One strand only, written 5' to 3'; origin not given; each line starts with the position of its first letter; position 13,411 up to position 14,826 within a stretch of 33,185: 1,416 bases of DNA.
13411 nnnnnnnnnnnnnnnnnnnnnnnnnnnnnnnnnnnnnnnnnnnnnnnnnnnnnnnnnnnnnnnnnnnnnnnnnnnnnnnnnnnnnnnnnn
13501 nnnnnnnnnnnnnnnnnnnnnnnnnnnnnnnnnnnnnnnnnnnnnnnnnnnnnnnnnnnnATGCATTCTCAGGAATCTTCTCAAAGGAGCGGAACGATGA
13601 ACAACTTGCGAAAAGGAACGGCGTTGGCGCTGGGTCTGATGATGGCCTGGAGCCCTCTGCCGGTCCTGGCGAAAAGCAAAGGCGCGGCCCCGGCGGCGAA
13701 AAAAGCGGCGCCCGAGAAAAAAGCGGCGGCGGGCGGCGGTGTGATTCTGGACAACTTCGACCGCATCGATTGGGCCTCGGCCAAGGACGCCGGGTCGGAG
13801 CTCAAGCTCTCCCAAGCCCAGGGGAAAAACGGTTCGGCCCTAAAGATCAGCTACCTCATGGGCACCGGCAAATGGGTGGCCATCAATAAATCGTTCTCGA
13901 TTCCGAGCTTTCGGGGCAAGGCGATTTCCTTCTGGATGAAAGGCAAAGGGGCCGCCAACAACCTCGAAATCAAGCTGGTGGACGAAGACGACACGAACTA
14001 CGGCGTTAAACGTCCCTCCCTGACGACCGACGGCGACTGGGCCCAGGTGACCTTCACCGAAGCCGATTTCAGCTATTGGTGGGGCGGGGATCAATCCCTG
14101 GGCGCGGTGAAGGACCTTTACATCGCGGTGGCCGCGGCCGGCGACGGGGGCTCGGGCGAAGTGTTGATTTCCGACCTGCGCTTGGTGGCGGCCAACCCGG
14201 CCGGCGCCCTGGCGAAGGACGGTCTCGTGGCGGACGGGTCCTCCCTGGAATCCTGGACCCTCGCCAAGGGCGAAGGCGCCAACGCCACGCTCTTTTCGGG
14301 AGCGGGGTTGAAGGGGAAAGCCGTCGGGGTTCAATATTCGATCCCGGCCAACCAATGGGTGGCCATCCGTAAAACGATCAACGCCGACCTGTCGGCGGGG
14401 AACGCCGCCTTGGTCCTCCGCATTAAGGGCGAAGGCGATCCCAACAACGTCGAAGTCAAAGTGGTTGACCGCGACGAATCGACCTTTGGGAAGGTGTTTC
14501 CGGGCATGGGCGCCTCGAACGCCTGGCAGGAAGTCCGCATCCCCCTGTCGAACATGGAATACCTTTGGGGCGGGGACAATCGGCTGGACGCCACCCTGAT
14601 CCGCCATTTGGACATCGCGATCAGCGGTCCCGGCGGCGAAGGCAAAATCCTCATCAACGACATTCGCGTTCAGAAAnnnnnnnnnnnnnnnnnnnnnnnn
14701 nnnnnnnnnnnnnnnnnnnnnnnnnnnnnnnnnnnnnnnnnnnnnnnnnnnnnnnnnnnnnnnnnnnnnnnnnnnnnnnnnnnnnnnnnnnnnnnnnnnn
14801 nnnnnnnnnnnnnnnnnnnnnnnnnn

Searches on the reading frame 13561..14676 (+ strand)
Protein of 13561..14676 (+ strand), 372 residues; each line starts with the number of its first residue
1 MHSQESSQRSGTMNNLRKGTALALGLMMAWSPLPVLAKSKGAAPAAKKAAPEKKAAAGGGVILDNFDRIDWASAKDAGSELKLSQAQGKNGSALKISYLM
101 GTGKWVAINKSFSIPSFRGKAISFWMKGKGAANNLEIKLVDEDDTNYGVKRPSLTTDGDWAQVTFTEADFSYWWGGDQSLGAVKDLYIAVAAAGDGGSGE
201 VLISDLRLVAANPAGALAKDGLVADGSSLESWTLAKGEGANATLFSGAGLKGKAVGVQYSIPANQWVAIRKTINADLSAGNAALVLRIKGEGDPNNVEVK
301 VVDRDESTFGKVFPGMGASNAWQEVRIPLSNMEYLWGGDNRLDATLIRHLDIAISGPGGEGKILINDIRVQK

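Call 7: search_protein_families(library=pfam, proteins=[window:13561-14676:+], max_evalue=0.001)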
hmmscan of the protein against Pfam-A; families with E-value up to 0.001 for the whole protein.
window:13561-14676:+ (372 aa): 1 family
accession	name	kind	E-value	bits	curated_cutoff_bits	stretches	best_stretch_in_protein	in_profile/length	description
PF03425.19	CBM_11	-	5e-06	27.1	27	0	68-169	21-134/182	Carbohydrate binding domain (family 11)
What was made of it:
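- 13561..14679 (+): 372-aa protein just upstream with a weak CBM11-like match. It sits where the syntenic soluble-GH94 locus has a MalK ATPase. Pfam CBM_11 at E 5e-6, bit score 27.1 against a gathering cutoff of 27, so borderline (call 7).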
